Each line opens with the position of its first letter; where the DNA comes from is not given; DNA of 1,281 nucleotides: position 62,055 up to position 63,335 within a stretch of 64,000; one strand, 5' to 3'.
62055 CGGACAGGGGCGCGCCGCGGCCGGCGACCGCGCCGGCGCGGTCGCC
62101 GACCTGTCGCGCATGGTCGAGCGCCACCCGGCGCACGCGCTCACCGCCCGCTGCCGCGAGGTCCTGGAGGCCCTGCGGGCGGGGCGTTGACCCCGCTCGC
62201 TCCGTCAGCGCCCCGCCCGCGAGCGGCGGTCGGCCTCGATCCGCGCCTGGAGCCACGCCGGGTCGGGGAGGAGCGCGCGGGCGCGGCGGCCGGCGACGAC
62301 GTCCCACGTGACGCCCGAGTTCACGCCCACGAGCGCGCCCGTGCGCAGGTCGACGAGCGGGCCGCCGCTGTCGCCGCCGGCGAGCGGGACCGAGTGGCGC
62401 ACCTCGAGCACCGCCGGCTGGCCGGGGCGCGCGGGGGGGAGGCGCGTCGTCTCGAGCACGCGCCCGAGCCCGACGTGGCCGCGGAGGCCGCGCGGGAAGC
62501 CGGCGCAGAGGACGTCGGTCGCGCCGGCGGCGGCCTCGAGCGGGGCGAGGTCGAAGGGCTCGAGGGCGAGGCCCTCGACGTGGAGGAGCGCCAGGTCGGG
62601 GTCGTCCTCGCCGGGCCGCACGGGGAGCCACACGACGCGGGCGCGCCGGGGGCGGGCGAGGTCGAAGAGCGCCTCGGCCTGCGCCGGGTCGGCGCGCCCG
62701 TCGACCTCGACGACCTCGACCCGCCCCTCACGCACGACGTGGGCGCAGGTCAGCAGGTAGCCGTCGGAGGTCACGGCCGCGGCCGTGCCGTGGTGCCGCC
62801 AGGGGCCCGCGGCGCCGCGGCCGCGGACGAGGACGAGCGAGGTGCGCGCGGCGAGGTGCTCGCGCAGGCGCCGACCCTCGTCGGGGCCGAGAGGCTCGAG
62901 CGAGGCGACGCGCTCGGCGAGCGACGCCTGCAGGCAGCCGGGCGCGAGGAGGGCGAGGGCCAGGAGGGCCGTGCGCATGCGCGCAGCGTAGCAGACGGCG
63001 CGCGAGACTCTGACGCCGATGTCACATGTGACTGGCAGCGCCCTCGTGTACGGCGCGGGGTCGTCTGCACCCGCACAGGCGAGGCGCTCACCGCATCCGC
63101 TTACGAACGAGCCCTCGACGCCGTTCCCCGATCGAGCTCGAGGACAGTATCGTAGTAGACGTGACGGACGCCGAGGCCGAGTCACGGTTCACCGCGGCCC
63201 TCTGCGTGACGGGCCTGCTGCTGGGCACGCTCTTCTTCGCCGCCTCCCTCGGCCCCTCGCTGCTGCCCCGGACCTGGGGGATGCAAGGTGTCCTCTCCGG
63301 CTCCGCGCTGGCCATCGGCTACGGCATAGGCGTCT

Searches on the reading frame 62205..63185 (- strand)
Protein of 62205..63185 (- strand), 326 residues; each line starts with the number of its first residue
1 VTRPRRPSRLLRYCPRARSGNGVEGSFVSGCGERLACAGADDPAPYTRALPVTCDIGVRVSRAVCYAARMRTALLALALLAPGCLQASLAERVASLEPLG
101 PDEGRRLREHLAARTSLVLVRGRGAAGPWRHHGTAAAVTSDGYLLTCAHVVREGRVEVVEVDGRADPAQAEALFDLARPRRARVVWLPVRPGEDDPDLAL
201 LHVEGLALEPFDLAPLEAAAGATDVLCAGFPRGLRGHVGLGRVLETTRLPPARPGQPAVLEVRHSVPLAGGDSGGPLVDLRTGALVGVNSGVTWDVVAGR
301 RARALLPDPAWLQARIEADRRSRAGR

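Call 14: search_protein_families(library=pfam, proteins=[window:62205-63185:-], max_evalue=0.001)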
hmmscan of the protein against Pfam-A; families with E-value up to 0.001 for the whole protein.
window:62205-63185:- (326 aa): 2 families
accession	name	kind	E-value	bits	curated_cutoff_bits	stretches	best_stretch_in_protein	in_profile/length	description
PF13365.12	Trypsin_2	-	2.8e-20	73.9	27.6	1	133-288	1-144/144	Trypsin-like peptidase domain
PF00089.32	Trypsin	-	2.2e-07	31.4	20.6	1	131-292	24-198/220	Trypsin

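Call 58: find_encoding_contigs(protein=window:62205-63185:-, flank=10000, max_places=1)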
Protein window:62205-63185:- (326 aa): no gene with exactly this product is on record in the collection.
